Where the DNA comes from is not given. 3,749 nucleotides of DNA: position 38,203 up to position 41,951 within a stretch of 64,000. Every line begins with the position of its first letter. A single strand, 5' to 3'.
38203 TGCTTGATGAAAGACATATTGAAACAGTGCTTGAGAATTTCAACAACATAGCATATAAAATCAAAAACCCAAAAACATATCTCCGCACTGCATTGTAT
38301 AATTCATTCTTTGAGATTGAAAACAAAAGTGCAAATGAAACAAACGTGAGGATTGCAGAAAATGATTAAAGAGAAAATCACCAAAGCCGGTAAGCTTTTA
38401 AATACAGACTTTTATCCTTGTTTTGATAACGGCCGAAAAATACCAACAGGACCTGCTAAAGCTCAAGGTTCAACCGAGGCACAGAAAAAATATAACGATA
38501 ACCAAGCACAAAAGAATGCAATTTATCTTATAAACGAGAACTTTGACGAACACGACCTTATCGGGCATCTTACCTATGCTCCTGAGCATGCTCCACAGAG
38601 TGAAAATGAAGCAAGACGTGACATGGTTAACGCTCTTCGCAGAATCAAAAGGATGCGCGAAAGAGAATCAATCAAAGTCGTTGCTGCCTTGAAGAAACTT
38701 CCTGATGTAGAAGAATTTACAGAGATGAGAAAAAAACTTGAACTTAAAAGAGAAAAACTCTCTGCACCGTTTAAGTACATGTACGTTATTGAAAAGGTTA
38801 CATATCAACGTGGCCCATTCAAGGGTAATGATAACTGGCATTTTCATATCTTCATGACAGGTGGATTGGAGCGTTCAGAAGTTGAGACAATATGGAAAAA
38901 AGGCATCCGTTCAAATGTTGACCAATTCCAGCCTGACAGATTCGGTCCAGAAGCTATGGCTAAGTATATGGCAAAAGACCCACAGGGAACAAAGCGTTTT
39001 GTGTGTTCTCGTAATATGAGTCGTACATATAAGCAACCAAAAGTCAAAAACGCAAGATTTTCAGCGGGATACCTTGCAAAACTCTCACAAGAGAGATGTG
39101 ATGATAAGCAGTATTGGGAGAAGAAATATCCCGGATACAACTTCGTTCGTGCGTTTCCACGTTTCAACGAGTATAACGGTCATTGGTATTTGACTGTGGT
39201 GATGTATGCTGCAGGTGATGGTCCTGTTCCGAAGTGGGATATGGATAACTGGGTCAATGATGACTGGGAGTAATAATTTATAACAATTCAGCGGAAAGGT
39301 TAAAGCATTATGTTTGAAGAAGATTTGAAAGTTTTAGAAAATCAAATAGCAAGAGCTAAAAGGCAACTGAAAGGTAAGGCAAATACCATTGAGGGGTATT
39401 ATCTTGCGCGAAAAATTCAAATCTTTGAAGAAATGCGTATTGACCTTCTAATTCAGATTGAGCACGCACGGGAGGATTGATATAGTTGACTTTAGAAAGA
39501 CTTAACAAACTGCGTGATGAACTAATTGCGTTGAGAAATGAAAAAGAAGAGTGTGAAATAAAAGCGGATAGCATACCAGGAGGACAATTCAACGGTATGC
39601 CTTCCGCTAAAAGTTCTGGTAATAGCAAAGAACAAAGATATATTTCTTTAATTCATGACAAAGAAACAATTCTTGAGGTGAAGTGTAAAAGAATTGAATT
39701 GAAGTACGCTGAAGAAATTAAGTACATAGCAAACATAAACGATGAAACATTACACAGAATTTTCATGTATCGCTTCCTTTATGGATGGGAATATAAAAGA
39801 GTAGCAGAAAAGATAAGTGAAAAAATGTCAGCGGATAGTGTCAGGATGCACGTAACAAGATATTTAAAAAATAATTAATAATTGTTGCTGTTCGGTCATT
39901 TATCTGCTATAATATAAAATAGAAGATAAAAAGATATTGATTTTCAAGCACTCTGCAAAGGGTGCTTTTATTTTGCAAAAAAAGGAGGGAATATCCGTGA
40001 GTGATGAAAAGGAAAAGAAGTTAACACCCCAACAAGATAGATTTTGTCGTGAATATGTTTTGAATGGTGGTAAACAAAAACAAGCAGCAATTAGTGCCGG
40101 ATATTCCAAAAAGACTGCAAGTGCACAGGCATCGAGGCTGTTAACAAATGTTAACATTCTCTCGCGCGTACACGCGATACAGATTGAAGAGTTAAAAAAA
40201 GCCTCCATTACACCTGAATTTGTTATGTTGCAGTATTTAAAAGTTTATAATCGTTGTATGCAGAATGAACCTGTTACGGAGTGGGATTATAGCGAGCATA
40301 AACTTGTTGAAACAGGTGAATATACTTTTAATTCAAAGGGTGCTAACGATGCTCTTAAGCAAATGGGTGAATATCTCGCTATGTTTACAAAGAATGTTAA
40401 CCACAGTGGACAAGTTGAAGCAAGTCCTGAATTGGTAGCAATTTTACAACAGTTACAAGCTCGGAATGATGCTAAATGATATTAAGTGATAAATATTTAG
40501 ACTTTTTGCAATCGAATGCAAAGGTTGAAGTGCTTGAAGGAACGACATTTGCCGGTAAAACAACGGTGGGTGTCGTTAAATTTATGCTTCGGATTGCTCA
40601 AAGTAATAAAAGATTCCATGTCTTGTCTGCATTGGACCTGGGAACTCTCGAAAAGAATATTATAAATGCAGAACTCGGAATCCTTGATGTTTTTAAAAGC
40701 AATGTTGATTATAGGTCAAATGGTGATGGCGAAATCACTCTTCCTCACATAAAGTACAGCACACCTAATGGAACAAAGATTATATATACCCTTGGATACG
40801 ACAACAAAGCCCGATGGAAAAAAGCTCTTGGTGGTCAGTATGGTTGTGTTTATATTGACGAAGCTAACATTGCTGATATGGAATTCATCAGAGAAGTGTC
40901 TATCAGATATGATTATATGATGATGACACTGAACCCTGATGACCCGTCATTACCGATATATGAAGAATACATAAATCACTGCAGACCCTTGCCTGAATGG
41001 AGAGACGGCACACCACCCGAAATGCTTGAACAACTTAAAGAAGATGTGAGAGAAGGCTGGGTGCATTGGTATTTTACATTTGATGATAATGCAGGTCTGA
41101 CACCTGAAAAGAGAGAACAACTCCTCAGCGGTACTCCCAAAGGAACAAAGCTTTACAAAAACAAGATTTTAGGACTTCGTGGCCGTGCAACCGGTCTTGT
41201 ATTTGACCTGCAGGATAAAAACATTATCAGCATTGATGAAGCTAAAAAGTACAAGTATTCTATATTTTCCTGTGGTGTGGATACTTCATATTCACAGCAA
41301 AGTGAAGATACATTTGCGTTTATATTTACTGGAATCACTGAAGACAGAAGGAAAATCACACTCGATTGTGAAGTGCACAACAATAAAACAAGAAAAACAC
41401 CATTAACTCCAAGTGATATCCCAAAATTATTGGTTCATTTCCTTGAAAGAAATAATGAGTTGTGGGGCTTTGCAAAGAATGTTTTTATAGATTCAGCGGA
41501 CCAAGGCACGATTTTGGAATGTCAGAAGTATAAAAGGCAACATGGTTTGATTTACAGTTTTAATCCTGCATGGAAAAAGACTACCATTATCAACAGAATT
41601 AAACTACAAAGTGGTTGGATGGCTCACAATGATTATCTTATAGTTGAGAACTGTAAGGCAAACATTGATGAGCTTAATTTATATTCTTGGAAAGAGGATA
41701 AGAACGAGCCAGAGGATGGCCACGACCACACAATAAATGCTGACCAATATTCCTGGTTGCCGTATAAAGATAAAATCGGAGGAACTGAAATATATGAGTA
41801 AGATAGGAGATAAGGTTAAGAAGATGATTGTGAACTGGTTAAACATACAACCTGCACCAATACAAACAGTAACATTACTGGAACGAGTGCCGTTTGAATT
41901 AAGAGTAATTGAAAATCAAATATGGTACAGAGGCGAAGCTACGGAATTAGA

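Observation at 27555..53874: Strand-locked, ~20-fold over-represented heptamer TCAGCGG confined to the prophage (Chi-like?)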

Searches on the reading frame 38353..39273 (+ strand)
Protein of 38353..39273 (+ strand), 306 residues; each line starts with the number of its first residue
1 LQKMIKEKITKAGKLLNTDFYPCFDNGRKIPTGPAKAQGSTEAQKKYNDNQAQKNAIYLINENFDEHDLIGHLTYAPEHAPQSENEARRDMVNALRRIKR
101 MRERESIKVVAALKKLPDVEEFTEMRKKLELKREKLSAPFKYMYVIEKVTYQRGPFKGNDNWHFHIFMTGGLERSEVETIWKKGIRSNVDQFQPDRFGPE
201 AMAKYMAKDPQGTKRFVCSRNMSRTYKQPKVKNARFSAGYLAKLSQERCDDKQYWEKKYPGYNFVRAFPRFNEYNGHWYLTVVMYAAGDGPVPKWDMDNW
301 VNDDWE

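Call 6: search_protein_families(library=pfam, proteins=[window:38353-39273:+])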
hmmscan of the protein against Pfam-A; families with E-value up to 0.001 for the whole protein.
window:38353-39273:+ (306 aa): 1 family
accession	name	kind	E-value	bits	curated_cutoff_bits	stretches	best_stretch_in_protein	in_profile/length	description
PF23343.2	REP_ORF2-G2P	-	2.1e-06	28.3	27.8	1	119-209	16-98/99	Replication-associated protein ORF2/G2P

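Call 9: search_protein_families(library=phrogs, proteins=[window:38353-39273:+])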
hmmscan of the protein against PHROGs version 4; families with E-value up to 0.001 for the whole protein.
window:38353-39273:+ (306 aa): 2 families
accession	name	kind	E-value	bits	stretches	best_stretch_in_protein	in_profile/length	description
phrog_3584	-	DNA, RNA and nucleotide metabolism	1.5e-60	205.9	2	121-285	91-247/265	replication initiation protein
phrog_3419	-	DNA, RNA and nucleotide metabolism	2.2e-06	28.4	1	121-221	125-228/289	rolling circle DNA replication initiation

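Call 19: find_related_loci(query=window:38353-39273:+, collection=viral_contigs, flank=10000)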
Query window:38353-39273:+ (306 aa) in viral_contigs; peptide patterns used: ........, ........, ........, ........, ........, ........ (x = any residue, [..] = any of these).
3 stretches matched a pattern; 3 encode a relative of the query (tblastn E <= 1e-3); 3 distinct loci.
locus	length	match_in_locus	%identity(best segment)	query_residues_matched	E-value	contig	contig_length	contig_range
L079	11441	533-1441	70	2-306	6e-148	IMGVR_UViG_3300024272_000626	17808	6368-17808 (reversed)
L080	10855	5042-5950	70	2-306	3e-146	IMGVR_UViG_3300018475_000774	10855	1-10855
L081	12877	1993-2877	48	3-306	6e-92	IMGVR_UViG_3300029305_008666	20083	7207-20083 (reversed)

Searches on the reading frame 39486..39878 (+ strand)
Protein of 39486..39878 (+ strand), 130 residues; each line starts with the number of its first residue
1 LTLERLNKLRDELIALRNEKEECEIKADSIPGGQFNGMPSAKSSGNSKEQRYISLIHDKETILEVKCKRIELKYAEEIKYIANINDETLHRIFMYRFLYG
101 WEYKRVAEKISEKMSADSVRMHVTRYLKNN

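Call 9: search_protein_families(library=phrogs, proteins=[window:39486-39878:+])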
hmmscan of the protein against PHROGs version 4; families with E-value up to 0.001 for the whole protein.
window:39486-39878:+ (130 aa): 1 family
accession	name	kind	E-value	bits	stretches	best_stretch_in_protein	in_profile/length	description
phrog_36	-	transcription regulation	1.2e-05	26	1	4-128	61-181/220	transcriptional regulator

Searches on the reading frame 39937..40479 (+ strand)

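Call 9: search_protein_families(library=phrogs, proteins=[window:39937-40479:+])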
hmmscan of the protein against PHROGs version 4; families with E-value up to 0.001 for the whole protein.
window:39937-40479:+ (180 aa): 6 families
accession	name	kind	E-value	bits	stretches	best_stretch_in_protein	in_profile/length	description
phrog_51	-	head and packaging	2.6e-29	103.7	1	17-164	77-228/261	terminase small subunit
phrog_17390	-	unknown function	6.2e-15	55.8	1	28-80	2-53/69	-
phrog_641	-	head and packaging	6e-11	44.1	1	29-89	3-62/162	terminase small subunit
phrog_2606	-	head and packaging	2e-09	38.2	1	25-104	85-164/310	terminase small subunit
phrog_32222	-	unknown function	5.3e-07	30.6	1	22-82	85-144/241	-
phrog_1595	-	head and packaging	3.1e-05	25.1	1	27-93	2-72/164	terminase small subunit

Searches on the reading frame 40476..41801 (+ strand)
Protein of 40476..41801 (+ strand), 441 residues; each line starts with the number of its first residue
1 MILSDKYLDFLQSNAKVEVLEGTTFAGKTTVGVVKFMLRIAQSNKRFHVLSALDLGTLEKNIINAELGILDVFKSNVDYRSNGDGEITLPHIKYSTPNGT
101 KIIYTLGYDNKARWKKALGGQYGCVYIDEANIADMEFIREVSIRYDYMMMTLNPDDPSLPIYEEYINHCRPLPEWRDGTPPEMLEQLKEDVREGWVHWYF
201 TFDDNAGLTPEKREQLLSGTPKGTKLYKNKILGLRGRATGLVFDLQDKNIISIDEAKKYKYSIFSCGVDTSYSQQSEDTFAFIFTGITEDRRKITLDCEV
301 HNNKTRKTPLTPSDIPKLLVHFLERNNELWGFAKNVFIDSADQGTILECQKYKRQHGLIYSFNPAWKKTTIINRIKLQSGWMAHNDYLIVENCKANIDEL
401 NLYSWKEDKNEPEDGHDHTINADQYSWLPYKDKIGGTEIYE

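Call 9: search_protein_families(library=phrogs, proteins=[window:40476-41801:+])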
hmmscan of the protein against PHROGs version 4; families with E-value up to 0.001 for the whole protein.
window:40476-41801:+ (441 aa): 5 families
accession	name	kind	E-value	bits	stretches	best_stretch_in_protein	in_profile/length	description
phrog_29775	-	unknown function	1.1e-08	36.1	1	24-164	3-145/212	-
phrog_979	-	head and packaging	2.8e-08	33.9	1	4-222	155-358/642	terminase large subunit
phrog_5653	-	head and packaging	6.1e-08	33.6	1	237-427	5-177/199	terminase large subunit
phrog_10250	-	head and packaging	1.1e-07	32.9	1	225-426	8-211/228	terminase large subunit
phrog_6672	-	head and packaging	3.7e-07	30.8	1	368-426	65-125/145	terminase large subunit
